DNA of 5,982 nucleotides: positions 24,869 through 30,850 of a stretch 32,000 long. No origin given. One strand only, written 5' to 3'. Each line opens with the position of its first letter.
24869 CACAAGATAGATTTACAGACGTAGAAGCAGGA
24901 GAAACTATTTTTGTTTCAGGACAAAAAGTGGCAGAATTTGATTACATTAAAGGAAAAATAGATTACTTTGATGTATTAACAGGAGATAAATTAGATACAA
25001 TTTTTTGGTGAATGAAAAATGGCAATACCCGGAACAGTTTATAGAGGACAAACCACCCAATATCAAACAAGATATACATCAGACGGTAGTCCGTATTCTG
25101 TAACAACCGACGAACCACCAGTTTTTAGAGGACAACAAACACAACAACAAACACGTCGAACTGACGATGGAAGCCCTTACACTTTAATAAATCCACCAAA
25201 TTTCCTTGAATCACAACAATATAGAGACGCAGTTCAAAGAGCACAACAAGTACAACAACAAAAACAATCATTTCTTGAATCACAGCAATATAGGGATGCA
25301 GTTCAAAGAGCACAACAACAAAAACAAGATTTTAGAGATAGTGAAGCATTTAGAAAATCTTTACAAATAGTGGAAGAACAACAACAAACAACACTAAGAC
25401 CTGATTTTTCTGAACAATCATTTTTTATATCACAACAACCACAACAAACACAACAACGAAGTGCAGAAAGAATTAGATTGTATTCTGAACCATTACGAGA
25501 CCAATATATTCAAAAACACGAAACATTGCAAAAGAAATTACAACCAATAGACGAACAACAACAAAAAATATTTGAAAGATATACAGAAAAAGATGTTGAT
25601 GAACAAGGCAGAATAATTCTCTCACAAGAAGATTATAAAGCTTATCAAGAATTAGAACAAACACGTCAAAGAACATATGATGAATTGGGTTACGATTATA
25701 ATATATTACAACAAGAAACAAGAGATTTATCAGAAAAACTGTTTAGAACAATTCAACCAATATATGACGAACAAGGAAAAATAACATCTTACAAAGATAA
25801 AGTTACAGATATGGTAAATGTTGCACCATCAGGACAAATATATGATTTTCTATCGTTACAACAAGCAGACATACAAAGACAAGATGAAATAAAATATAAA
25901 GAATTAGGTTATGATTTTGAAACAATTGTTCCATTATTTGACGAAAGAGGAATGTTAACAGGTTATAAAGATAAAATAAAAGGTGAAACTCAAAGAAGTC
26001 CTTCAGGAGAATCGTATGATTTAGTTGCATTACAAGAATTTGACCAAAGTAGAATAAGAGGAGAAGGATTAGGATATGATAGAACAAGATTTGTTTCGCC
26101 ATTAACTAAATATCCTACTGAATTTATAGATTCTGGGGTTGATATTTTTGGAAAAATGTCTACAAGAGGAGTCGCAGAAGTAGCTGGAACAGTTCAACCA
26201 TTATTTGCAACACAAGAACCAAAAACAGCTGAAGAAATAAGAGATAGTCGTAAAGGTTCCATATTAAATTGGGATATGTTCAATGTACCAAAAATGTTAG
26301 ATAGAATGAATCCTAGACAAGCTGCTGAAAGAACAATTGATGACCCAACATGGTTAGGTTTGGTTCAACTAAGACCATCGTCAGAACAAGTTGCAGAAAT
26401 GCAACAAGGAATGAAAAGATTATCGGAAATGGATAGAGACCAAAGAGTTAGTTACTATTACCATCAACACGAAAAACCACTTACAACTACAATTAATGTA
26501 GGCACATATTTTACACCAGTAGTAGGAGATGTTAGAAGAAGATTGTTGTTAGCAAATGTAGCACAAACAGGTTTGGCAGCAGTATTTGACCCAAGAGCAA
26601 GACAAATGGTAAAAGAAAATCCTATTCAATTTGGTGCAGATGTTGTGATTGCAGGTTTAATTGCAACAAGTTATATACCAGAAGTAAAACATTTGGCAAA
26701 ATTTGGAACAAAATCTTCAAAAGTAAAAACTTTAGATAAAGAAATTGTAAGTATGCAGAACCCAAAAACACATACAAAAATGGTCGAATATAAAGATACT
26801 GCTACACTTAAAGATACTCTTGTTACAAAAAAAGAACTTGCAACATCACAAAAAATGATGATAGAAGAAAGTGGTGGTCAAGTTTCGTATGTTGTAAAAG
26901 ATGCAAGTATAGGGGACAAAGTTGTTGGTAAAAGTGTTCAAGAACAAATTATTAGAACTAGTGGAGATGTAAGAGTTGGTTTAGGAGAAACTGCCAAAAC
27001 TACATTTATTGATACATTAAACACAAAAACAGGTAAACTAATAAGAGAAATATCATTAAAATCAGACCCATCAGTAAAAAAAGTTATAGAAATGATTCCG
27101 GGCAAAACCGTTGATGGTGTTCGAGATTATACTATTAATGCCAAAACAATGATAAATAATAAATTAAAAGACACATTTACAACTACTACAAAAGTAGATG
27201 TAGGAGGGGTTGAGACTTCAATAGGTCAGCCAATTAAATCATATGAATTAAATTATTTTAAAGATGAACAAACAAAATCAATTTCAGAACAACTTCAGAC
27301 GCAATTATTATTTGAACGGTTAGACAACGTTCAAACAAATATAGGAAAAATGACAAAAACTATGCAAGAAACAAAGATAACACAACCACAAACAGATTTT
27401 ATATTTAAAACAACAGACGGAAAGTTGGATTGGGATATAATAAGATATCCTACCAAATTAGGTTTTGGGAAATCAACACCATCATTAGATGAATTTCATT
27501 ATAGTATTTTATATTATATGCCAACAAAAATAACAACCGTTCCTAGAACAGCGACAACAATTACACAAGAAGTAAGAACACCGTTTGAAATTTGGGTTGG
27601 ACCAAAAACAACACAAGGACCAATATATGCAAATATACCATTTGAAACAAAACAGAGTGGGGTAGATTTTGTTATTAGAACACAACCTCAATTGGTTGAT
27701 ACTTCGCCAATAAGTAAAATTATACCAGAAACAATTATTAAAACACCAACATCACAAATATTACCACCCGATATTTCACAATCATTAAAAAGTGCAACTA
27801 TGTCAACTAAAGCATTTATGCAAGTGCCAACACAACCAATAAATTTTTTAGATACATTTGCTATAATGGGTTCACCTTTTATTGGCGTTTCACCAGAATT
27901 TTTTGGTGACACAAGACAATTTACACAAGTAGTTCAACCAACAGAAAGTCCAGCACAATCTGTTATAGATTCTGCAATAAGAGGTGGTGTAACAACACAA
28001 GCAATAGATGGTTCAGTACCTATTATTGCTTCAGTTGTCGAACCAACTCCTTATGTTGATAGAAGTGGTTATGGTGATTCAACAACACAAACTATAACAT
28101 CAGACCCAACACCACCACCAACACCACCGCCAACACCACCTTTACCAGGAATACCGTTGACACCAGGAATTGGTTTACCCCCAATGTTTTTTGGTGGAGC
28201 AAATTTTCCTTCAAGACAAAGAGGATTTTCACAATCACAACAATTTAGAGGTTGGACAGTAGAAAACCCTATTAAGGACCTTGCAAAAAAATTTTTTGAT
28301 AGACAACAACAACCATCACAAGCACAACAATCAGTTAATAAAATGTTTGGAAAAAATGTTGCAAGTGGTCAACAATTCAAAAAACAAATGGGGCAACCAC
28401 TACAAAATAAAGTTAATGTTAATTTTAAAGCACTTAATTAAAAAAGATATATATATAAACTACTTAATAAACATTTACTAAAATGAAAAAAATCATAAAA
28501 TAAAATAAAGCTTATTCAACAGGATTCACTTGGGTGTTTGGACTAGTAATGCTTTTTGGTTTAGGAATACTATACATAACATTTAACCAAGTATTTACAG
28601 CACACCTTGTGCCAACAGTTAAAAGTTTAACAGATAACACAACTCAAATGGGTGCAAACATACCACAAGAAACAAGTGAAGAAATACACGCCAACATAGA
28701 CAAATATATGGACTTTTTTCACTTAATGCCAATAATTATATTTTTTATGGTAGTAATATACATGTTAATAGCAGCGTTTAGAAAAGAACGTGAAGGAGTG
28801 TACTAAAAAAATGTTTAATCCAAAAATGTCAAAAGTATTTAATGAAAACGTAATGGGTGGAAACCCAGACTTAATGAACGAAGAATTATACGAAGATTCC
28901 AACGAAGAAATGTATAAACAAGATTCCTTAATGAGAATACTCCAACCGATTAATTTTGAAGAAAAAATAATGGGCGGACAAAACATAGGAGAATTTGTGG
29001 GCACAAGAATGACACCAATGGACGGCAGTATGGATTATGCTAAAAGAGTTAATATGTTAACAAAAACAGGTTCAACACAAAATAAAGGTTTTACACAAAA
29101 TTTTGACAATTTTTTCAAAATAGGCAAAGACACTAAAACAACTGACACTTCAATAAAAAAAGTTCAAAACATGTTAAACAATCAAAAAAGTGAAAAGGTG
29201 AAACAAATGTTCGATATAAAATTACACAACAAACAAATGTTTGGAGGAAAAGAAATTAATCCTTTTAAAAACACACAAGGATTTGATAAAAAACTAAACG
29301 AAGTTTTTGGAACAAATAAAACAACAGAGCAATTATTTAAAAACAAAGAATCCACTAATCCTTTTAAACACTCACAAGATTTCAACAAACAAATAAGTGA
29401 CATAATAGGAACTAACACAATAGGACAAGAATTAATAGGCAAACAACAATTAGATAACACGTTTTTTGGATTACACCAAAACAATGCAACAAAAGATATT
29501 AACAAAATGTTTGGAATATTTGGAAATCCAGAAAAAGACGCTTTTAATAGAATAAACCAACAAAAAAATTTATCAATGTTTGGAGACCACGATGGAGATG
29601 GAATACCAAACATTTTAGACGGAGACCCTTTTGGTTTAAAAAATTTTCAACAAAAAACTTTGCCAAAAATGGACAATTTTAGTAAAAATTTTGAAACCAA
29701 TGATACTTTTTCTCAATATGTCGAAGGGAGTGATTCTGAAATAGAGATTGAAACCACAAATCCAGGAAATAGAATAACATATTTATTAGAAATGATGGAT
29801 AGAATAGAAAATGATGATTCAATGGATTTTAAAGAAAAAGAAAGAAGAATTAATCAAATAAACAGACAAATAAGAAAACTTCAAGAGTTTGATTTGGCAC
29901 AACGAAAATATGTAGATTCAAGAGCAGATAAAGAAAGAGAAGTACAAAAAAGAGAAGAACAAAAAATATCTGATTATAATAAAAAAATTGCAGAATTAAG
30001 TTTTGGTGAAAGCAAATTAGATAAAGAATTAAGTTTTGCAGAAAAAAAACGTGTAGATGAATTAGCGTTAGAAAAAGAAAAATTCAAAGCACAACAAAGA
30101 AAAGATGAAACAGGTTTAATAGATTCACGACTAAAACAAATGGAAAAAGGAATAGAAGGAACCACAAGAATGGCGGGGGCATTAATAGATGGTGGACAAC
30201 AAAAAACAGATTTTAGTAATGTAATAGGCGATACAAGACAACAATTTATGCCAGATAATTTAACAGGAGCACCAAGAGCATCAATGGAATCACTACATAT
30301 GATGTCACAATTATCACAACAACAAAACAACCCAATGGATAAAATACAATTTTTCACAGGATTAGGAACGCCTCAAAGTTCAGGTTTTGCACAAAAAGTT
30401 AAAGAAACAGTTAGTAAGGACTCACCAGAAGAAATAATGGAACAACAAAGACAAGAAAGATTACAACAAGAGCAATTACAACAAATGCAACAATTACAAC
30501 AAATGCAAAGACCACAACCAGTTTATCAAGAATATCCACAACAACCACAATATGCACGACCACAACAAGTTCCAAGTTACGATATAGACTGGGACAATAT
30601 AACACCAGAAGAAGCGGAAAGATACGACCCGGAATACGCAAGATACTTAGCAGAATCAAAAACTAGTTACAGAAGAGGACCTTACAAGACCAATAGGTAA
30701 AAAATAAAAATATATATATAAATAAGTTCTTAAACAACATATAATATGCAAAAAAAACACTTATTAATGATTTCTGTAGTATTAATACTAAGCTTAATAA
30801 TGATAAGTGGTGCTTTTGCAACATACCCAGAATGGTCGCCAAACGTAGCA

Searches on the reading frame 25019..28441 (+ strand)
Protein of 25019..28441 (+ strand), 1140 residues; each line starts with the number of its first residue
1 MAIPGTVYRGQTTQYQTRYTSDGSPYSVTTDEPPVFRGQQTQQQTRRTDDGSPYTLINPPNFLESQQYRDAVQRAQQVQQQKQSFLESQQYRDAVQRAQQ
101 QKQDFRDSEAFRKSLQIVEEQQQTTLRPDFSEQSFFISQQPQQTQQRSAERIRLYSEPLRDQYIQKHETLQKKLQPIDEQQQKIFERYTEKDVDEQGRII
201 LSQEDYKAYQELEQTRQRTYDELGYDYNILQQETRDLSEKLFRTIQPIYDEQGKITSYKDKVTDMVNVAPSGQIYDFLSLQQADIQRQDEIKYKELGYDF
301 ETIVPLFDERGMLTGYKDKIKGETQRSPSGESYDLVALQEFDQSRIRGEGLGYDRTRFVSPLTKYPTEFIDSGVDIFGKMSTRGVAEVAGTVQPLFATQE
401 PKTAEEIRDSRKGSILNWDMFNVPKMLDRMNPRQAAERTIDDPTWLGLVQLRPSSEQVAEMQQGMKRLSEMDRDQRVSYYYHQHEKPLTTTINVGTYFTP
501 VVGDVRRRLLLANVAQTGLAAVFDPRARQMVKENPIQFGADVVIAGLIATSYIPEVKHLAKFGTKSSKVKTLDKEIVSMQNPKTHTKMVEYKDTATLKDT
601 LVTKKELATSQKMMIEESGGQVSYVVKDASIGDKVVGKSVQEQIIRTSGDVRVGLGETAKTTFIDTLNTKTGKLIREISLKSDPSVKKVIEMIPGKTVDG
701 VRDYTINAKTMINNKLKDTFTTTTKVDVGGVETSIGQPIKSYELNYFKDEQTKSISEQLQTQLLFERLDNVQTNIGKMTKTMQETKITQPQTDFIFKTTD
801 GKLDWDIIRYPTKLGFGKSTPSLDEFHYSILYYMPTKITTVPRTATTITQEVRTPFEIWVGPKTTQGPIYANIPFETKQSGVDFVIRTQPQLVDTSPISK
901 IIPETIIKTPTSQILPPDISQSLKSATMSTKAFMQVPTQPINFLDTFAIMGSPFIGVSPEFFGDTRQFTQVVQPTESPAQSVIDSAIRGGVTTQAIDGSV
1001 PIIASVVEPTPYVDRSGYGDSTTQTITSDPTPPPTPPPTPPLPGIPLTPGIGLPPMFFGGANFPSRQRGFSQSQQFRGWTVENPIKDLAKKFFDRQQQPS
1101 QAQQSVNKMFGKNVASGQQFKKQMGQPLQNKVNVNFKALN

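Call 11: search_protein_families(library=phrogs, proteins=[window:25019-28441:+], max_evalue=0.001)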
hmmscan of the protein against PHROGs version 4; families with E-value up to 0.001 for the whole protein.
window:25019-28441:+ (1140 aa): 0 families

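Call 12: search_protein_families(library=pfam, proteins=[window:25019-28441:+], max_evalue=0.001)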
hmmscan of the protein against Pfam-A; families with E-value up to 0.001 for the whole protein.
window:25019-28441:+ (1140 aa): 0 families

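Call 59: search_protein_families(library=pfam, proteins=[window:25019-28441:+], max_evalue=1)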
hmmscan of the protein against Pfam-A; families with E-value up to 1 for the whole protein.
window:25019-28441:+ (1140 aa): 0 families

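Call 60: search_protein_families(library=phrogs, proteins=[window:25019-28441:+], max_evalue=1)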
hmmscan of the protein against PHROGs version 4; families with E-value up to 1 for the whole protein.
window:25019-28441:+ (1140 aa): 1 family
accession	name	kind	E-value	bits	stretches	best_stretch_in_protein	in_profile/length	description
phrog_1401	-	unknown function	0.76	10.7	1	168-236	35-103/140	-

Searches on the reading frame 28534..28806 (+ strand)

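Call 39: search_protein_families(library=pfam, proteins=[window:28534-28806:+], max_evalue=0.01)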
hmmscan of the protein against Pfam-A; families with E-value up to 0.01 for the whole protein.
window:28534-28806:+ (90 aa): 1 family
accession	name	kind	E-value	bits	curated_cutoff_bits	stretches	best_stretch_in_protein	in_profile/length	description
PF13273.12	DUF4064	-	0.0019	18.8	32.1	1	3-85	17-82/102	Protein of unknown function (DUF4064)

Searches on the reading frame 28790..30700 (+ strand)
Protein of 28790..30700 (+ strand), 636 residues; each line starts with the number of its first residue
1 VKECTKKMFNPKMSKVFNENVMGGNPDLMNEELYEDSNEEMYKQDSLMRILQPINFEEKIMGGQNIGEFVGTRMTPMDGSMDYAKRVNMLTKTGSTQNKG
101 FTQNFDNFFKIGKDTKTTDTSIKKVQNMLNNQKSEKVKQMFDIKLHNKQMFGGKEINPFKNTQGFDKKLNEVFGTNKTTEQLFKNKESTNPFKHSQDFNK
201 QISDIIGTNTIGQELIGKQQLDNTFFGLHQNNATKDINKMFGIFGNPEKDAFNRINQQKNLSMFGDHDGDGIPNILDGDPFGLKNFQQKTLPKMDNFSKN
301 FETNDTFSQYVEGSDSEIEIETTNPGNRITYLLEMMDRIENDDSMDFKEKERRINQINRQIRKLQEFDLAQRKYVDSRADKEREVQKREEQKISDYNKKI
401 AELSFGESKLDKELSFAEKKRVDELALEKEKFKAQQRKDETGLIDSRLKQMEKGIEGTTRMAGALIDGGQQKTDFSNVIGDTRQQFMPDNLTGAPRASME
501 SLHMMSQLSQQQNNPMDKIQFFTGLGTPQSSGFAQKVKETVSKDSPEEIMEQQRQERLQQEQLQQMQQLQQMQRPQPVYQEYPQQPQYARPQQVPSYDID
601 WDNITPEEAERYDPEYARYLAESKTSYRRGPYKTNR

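Call 11: search_protein_families(library=phrogs, proteins=[window:28790-30700:+], max_evalue=0.001)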
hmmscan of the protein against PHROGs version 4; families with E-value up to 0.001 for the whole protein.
window:28790-30700:+ (636 aa): 0 families

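Call 12: search_protein_families(library=pfam, proteins=[window:28790-30700:+], max_evalue=0.001)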
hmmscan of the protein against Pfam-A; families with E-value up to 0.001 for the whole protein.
window:28790-30700:+ (636 aa): 0 families

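Call 59: search_protein_families(library=pfam, proteins=[window:28790-30700:+], max_evalue=1)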
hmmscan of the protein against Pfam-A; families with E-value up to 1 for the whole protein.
window:28790-30700:+ (636 aa): 0 families

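Call 60: search_protein_families(library=phrogs, proteins=[window:28790-30700:+], max_evalue=1)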
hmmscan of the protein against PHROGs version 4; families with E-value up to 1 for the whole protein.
window:28790-30700:+ (636 aa): 1 family
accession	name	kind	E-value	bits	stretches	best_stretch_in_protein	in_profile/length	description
phrog_21611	-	unknown function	0.083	14.2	0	170-225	26-86/92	-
